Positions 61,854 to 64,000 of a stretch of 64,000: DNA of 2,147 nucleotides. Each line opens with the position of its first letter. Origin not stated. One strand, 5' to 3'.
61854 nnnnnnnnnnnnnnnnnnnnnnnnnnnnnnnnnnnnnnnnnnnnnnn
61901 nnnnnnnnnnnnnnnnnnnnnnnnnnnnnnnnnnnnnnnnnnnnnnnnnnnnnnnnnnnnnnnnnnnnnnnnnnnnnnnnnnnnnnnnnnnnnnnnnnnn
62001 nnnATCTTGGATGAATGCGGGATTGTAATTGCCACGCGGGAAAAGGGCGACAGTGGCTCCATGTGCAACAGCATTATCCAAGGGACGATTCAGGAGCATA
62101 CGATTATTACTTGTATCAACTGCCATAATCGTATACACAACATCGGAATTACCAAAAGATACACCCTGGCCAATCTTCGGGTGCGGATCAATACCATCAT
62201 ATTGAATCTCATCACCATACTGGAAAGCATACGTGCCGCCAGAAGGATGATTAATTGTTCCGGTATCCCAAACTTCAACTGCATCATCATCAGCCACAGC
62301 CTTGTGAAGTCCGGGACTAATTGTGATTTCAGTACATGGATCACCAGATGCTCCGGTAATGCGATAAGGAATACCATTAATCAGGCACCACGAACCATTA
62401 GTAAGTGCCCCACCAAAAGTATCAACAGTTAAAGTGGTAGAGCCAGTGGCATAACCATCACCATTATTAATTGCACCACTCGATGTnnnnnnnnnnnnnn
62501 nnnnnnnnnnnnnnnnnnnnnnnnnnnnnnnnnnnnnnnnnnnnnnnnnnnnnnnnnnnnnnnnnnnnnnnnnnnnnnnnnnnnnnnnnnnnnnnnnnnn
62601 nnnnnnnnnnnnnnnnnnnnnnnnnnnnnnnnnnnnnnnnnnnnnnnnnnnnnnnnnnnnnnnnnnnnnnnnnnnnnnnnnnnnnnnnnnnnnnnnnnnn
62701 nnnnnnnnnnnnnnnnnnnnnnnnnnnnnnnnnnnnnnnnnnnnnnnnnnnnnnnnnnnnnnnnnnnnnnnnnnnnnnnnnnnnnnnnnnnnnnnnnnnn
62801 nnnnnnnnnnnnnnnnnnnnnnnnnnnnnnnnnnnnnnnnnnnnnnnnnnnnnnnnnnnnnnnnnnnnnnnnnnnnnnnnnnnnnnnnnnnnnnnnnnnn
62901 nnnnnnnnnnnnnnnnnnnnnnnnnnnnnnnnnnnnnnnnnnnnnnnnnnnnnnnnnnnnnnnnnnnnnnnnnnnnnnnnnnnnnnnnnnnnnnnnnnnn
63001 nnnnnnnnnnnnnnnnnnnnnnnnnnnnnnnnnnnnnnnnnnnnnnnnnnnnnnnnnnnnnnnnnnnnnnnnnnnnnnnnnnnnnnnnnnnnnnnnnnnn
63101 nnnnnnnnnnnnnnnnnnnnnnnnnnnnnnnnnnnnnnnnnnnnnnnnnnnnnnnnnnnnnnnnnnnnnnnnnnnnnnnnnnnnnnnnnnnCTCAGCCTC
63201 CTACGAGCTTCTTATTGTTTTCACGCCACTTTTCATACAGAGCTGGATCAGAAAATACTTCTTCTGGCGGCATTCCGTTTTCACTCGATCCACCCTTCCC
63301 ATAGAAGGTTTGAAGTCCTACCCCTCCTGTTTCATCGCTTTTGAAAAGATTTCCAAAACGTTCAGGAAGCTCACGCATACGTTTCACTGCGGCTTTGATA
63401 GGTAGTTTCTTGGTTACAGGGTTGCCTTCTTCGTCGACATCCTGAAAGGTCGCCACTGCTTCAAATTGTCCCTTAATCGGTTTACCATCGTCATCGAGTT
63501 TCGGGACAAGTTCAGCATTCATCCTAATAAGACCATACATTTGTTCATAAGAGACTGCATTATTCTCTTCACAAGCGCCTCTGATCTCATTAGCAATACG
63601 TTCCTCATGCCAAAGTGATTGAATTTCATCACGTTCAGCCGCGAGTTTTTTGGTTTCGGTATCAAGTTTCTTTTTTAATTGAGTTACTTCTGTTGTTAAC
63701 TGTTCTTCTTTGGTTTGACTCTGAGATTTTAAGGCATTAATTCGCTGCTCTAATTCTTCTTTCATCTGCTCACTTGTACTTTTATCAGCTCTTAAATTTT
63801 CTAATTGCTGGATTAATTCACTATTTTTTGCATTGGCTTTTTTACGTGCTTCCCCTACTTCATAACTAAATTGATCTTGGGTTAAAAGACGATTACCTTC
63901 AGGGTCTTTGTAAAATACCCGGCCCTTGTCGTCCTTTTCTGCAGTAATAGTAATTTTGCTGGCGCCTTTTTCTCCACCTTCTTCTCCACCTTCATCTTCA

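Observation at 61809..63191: The capsid protein carries the same ~55-65-aa module as the giant fibre and other tail proteins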

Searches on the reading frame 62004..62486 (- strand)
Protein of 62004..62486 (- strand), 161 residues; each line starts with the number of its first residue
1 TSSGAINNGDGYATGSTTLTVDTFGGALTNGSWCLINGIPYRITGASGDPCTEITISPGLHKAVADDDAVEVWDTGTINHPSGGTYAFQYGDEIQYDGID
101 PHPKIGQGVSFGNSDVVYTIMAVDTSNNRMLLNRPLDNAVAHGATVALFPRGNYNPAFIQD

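Call 40: predict_structure(alignment_id=A3)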
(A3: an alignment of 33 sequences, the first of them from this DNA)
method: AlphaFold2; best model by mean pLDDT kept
length: 161 residues; sequences in the alignment: 33
mean_pLDDT: 92.9   pTM: 0.84
mean pLDDT of the five models: 92.9, 92.6, 92.3, 92.2, 92.0
residues with pLDDT >= 90: 143; 70-90: 9; 50-70: 5; < 50: 4
segments of 3 or more residues with pLDDT < 50: 158-161
pLDDT, mean of each block of 10 residues (from residue 1): 96 98 91 95 94 97 97 96 96 97 93 93 97 97 96 60 38
secondary structure, 60 per line:
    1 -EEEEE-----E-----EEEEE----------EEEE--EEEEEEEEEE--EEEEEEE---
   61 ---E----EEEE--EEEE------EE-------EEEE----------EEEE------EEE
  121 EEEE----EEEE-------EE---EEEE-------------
elements in order: E2-6 E18-22 E33-36 E39-48 E51-57 E69-72 E75-78 E94-97 E108-111 E118-124 E129-132 E145-148

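Call 42: fold_search(model_id=the predicted structure, library=pdb)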
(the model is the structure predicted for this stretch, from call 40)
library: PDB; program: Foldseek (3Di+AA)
matches with E <= 10: 1385; with E <= 0.001: 0
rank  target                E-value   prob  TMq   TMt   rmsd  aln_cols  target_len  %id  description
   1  7vul_B                1.6e-03  1.00  0.41  0.14   7.3       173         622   12  Structure of Klebsiella Phage P560 depolymerase (released 2022-11-16)
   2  7vul_A                2.8e-03  1.00  0.42  0.13   7.5       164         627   11  Structure of Klebsiella Phage P560 depolymerase (released 2022-11-16)
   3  9n71_A                1.1e-02  0.99  0.37  0.23  14.3       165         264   14  Tail tube structure of Acinetobacter baumannii phage Mystique (released 2025-03-19)
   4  3ddy                  1.7e-02  0.94  0.32  0.30  12.5       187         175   12  Structure of lumazine protein, an optical transponder of luminescent bacteria (released 2008-07-01)
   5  4g6i_C                2.3e-02  0.91  0.32  0.27  12.0       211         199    8  Crystallographic structure of trimeric riboflavin synthase from Brucella abortus in complex with roseoflavin (released 2014-03-12)
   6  4e0f_C                2.8e-02  0.80  0.28  0.24  12.8       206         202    8  Crystallographic structure of trimeric Riboflavin Synthase from Brucella abortus in complex with riboflavin (released 2013-10-16)
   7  4e0f_B                3.0e-02  0.90  0.31  0.25  12.8       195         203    8  Crystallographic structure of trimeric Riboflavin Synthase from Brucella abortus in complex with riboflavin (released 2013-10-16)
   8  4qhy                  3.8e-02  0.57  0.27  0.13  15.0       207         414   12  The structure of aIF2gamma subunit H20F/D152A from archaeon Sulfolobus solfataricus complexed with GDPCP (released 2015-06-03)
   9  1i8d_B                4.2e-02  0.72  0.27  0.23  13.1       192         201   10  CRYSTAL STRUCTURE OF RIBOFLAVIN SYNTHASE (released 2001-09-19)
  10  6r8t                  5.2e-02  0.33  0.23  0.10  14.7       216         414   11  Crystal structure of aIF2gamma subunit I181T from archaeon Sulfolobus solfataricus complexed with GDPCP (released 2020-05-06)
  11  4acb_A                5.5e-02  0.51  0.29  0.13  13.9       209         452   10  CRYSTAL STRUCTURE OF TRANSLATION ELONGATION FACTOR SELB FROM METHANOCOCCUS MARIPALUDIS IN COMPLEX WITH THE GTP ANALOGU (released 2012-11-07)
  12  1kzl                  5.8e-02  0.72  0.28  0.23  13.1       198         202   11  Riboflavin Synthase from S.pombe bound to Carboxyethyllumazine (released 2002-11-06)
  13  8iau_E                6.1e-02  0.99  0.36  0.13   7.9       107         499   14  Crystal structure of Streptococcus pneumoniae pyruvate kinase in complex with oxalate and fructose 1,6-bisphosphate (released 2023-06-14)
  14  6wd8_8                6.1e-02  0.89  0.36  0.16  13.5       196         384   12  Cryo-EM of elongating ribosome with EF-Tu*GTP elucidates tRNA proofreading (Cognate Structure III-A) (released 2020-07-08)
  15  4e0f_A                6.1e-02  0.72  0.28  0.24  13.0       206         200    8  Crystallographic structure of trimeric Riboflavin Synthase from Brucella abortus in complex with riboflavin (released 2013-10-16)
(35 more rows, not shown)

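Call 44: fold_search(model_id=the predicted structure, library=viral)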
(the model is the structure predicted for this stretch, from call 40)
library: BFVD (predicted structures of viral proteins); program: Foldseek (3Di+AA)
matches with E <= 10: 1254; with E <= 0.001: 9
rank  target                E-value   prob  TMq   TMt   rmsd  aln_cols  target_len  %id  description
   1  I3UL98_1              1.6e-05  1.00  0.38  0.05  13.2       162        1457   20  (no name in the UniProt tables at hand)
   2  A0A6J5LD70            3.3e-05  1.00  0.32  0.07  15.4       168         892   15  Uncharacterized protein [uncultured Caudovirales phage]
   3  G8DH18                3.8e-05  1.00  0.39  0.26  15.3       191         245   14  (no name in the UniProt tables at hand)
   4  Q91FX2                1.0e-04  1.00  0.43  0.16  12.3       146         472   12  Uncharacterized protein 198R [Invertebrate iridescent virus 6]
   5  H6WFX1                1.6e-04  1.00  0.30  0.05  12.2       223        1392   12  Virion structural protein and packaging [Cyanophage S-TIM5]
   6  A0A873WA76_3          3.5e-04  1.00  0.36  0.07  13.9       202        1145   14  Tail fiber-like protein [Synechococcus phage S-H9-1]
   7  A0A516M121            6.5e-04  1.00  0.37  0.07  14.6       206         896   13  (no name in the UniProt tables at hand)
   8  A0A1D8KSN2            7.2e-04  1.00  0.43  0.10  10.2       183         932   15  Tail sheath monomer [Synechococcus phage S-WAM1]
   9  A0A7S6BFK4            9.3e-04  1.00  0.34  0.08  20.4       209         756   15  Uncharacterized protein [Arthrobacter phage Jinkies]
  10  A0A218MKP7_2          1.0e-03  1.00  0.39  0.08  12.6       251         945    8  Uncharacterized protein [uncultured virus]
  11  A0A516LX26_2          1.0e-03  1.00  0.33  0.06  16.5       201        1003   11  (no name in the UniProt tables at hand)
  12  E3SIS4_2              1.1e-03  1.00  0.37  0.10   8.7       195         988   12  Fiber [Synechococcus phage S-SM2]
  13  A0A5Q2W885            1.1e-03  0.99  0.31  0.19  14.4       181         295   19  (no name in the UniProt tables at hand)
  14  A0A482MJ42            1.2e-03  1.00  0.35  0.05  15.7       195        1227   11  Uncharacterized protein [Nodularia phage vB_NspS-kac65v151]
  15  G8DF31                1.3e-03  1.00  0.37  0.21  14.3       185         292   16  (no name in the UniProt tables at hand)
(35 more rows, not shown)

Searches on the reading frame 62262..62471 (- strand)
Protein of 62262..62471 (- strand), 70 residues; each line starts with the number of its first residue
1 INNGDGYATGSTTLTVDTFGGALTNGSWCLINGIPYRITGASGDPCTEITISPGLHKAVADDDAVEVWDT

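Call 18: search_solved_structures(query=A2, max_evalue=10, show_alignments=4)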
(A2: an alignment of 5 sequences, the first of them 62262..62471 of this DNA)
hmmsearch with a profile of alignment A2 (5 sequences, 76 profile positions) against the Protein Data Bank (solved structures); distinct sequences matched with E-value up to 10: 0.

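Call 19: search_protein_families(library=pfam, alignment_id=A2, max_evalue=10)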
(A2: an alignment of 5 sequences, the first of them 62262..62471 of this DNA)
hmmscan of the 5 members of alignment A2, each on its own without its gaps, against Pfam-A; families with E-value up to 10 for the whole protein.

A. member 1, window:62262-62471:- (70 aa): 0 families

B. families by the number of members that match (of 5 scanned): 1 family
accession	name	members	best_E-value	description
PF23445.2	SNRNP200_wHTH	1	0.05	Winged Helix-turn-helix domain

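Call 20: search_protein_families(library=phrogs, alignment_id=A2, max_evalue=1)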
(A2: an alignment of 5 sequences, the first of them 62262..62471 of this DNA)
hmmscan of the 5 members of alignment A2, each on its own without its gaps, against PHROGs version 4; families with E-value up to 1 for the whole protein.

A. member 1, window:62262-62471:- (70 aa): 2 families
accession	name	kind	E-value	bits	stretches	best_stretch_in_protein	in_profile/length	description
phrog_29941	-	unknown function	0.077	14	1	33-55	2-24/58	-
phrog_1302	-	tail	0.15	12.5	1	9-67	97-165/201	distal tail protein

B. families by the number of members that match (of 5 scanned): 6 families
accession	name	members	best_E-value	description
phrog_1302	-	2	0.022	distal tail protein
phrog_11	-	1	0.037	baseplate spike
phrog_33828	-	1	0.038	-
phrog_29941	-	1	0.077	-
phrog_2020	-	1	0.17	-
phrog_2079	-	1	0.26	-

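Call 28: search_protein_representatives(alignment_id=A2)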
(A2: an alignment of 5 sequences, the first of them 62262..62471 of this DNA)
Query: 5 sequences, 76 profile positions. Proteins with E-value up to 0.001 (for the whole library): 270; up to 1e-10: 41; up to 1e-30: 3. The best 150 are listed.
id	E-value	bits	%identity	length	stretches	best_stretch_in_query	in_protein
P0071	3.4e-104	357.0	-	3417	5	1-76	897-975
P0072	2.1e-52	191.0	-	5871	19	6-69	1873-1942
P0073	1.1e-37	143.9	-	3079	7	6-72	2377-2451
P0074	3.0e-30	120.0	-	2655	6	2-73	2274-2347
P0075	1.4e-28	114.7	-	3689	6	2-73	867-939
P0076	1.7e-26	108.0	-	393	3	3-73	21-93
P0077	1.8e-26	107.9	-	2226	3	3-73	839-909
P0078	8.0e-26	105.9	-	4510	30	32-70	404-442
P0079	3.6e-24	100.6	-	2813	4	3-74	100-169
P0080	6.6e-19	83.7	-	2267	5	2-70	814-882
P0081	9.6e-18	80.0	-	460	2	3-70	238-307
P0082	1.0e-16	76.7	-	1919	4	3-72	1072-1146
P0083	1.0e-15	73.5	-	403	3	3-74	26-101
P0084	1.0e-15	73.5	-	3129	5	4-72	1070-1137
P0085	2.6e-15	72.2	-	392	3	3-71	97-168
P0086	2.9e-15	72.1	-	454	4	3-68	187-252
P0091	1.2e-14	70.1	-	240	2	3-72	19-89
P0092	1.2e-14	70.0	-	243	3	3-71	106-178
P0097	3.6e-13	65.3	-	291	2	4-72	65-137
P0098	4.7e-13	65.0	-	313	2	3-73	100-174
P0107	3.7e-11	58.9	-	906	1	3-71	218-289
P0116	3.4e-10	55.8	-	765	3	3-71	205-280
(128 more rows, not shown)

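Call 29: search_protein_families(library=pfam, proteins=[P0076, P0083, P0085, P0086, P0091, P0092, P0097, P0098, P0107, P0116], max_evalue=0.01)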
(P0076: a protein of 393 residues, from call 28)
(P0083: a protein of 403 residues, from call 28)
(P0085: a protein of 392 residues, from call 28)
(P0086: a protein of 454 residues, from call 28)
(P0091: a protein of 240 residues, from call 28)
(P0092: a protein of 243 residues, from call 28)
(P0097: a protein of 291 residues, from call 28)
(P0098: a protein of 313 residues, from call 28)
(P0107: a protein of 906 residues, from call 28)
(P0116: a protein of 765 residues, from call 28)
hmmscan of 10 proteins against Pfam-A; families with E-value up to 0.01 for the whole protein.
P0076 (393 aa): 0 families

P0083 (403 aa): 1 family
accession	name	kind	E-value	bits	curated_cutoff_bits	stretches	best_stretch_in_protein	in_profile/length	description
PF21430.3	DTP-pb9_B-dom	-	2e-05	25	27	0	44-90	30-75/85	Distal tail protein pb9, B domain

P0085 (392 aa): 0 families

P0086 (454 aa): 1 family
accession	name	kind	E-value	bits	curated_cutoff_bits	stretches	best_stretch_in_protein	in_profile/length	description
PF14238.11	DUF4340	-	0.0066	17.1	25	0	87-131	31-78/183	Domain of unknown function (DUF4340)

P0091 (240 aa): 1 family
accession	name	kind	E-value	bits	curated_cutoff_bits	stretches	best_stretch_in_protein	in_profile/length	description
PF11651.14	P22_CoatProtein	-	2.8e-11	43.3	24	1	159-240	339-423/423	P22 coat protein - gene protein 5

P0092 (243 aa): 0 families

P0097 (291 aa): 1 family
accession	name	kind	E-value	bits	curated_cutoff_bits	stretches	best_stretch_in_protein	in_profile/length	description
PF11651.14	P22_CoatProtein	-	1e-08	34.8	24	1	208-290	340-422/423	P22 coat protein - gene protein 5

P0098 (313 aa): 0 families

P0107 (906 aa): 0 families

P0116 (765 aa): 0 families

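Call 30: search_protein_families(library=phrogs, proteins=[P0076, P0083, P0085, P0086, P0091, P0092, P0097, P0098, P0107, P0116], max_evalue=0.001)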
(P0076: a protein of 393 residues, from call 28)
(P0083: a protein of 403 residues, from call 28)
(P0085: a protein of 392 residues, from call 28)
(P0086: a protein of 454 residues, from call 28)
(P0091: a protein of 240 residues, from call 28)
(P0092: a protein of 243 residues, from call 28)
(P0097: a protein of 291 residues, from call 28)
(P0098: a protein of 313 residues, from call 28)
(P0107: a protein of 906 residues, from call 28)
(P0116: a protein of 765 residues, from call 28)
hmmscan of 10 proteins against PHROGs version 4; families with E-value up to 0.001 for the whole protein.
P0076 (393 aa): 0 families

P0083 (403 aa): 2 families
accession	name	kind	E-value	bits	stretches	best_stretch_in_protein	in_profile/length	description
phrog_1302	-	tail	5.9e-10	40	1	38-112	102-180/201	distal tail protein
phrog_283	-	head and packaging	2.1e-09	38.2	1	34-102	238-307/385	major head protein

P0085 (392 aa): 0 families

P0086 (454 aa): 0 families

P0091 (240 aa): 1 family
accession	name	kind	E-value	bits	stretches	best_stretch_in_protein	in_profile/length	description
phrog_283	-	head and packaging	9.4e-23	82.2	1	104-240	240-383/385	major head protein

P0092 (243 aa): 2 families
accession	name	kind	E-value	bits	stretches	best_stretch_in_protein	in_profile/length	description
phrog_283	-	head and packaging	2.6e-05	24.7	0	103-184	226-310/385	major head protein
phrog_1302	-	tail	0.00045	20.8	0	107-177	91-165/201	distal tail protein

P0097 (291 aa): 1 family
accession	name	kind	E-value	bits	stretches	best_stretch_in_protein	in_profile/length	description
phrog_283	-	head and packaging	4.1e-26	93.2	2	161-290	246-382/385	major head protein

P0098 (313 aa): 1 family
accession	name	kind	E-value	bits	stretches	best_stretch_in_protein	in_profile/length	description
phrog_1302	-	tail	1.4e-08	35.5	0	114-191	104-185/201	distal tail protein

P0107 (906 aa): 0 families

P0116 (765 aa): 1 family
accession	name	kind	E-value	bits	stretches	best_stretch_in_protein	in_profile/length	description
phrog_1302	-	tail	4.4e-14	53.5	1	126-189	100-165/201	distal tail protein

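Call 46: search_solved_structures(query=P0083, max_evalue=10, show_alignments=3)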
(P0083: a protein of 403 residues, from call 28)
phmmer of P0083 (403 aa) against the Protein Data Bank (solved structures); distinct sequences matched with E-value up to 10: 0.

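Call 64: search_protein_families(library=pfam, alignment_id=A4, max_evalue=0.001)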
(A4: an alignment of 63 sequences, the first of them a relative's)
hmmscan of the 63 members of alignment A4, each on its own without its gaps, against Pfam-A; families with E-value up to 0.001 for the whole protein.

A. member 1, P0076 (393 aa): 0 families

B. families by the number of members that match (of 63 scanned): 10 families
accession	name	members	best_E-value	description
PF11651.14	P22_CoatProtein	10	1.3e-23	P22 coat protein - gene protein 5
PF21430.3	DTP-pb9_B-dom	5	1e-06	Distal tail protein pb9, B domain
PF18906.5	Phage_tube_2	2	3.1e-35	Phage tail tube protein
PF00722.28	Glyco_hydro_16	2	1e-14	Glycosyl hydrolases family 16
PF03935.22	SKN1_KRE6_Sbg1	2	1.6e-08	Beta-glucan synthesis-associated protein SKN1/KRE6/Sbg1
PF24517.2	CBM96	1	1.6e-42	Carbohydrate-binding module family 96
PF25275.1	Golvesin_C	1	1e-29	Golvesin C-terminal domain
PF21722.4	Gly_rich_2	1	5.9e-12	Glycine-rich domain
PF06598.16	Chlorovi_GP_rpt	1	2.3e-07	Chlorovirus glycoprotein repeat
PF07963.17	N_methyl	1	0.00024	Prokaryotic N-terminal methylation motif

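Call 65: search_protein_families(library=phrogs, alignment_id=A4, max_evalue=0.00001)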
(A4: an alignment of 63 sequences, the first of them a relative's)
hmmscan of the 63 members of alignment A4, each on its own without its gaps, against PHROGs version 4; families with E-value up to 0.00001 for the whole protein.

A. member 1, P0076 (393 aa): 0 families

B. families by the number of members that match (of 63 scanned): 21 families
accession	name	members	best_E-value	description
phrog_283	-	17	1.7e-48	major head protein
phrog_1302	-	10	2.2e-23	distal tail protein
phrog_267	-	5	3.3e-16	major head protein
phrog_290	-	2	4.2e-35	minor tail protein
phrog_3287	-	2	4.5e-09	virion structural protein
phrog_8917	-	1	2.6e-37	-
phrog_34255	-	1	2e-17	-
phrog_2617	-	1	2.2e-13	short tail fiber protein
phrog_5107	-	1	3.8e-12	amidase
phrog_1858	-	1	1.2e-11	tail fiber protein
phrog_863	-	1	5.1e-11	tail fiber assembly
phrog_6859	-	1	1.8e-09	tail fiber protein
phrog_9998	-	1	9.7e-09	-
phrog_13014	-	1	1.3e-08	-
phrog_28668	-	1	3.3e-08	-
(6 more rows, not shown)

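Call 68: find_encoding_contigs(protein=P0076, flank=10000, max_places=3)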
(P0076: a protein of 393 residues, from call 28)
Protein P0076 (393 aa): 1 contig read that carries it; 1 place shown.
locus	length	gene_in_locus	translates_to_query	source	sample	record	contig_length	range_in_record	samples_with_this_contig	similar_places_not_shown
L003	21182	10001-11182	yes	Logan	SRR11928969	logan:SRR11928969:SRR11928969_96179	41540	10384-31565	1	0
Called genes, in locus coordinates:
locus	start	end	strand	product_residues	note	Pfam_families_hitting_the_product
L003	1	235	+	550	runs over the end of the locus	PF05876:GpA_ATPase, PF20454:GpA_nuclease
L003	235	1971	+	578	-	-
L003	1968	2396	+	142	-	-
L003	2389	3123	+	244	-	-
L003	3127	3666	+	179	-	-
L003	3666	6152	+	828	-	PF13385:Laminin_G_3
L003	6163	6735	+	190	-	PF20557:DnaT_2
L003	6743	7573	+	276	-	-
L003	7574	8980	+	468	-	-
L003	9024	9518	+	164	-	-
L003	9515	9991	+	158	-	-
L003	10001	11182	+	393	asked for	-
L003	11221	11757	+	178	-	-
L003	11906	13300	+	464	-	-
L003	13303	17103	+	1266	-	PF10145:PhageMin_Tail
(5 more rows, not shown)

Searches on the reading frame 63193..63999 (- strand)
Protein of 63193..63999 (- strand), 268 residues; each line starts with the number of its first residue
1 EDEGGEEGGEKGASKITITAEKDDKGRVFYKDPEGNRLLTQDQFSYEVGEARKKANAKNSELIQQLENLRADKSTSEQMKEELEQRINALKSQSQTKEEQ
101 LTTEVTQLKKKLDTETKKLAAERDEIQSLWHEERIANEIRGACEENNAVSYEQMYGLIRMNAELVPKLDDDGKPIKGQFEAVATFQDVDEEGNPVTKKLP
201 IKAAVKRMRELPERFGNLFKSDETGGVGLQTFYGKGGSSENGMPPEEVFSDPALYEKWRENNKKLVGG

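Call 48: search_protein_families(library=phrogs, proteins=[window:63193-63999:-], max_evalue=0.001)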
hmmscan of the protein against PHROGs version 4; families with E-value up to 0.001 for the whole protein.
window:63193-63999:- (268 aa): 2 families
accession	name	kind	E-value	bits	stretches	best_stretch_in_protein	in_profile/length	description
phrog_206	-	head and packaging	9.9e-08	33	1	30-236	22-227/263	head scaffolding protein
phrog_6663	-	unknown function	7.7e-05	23.5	1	54-237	58-228/263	-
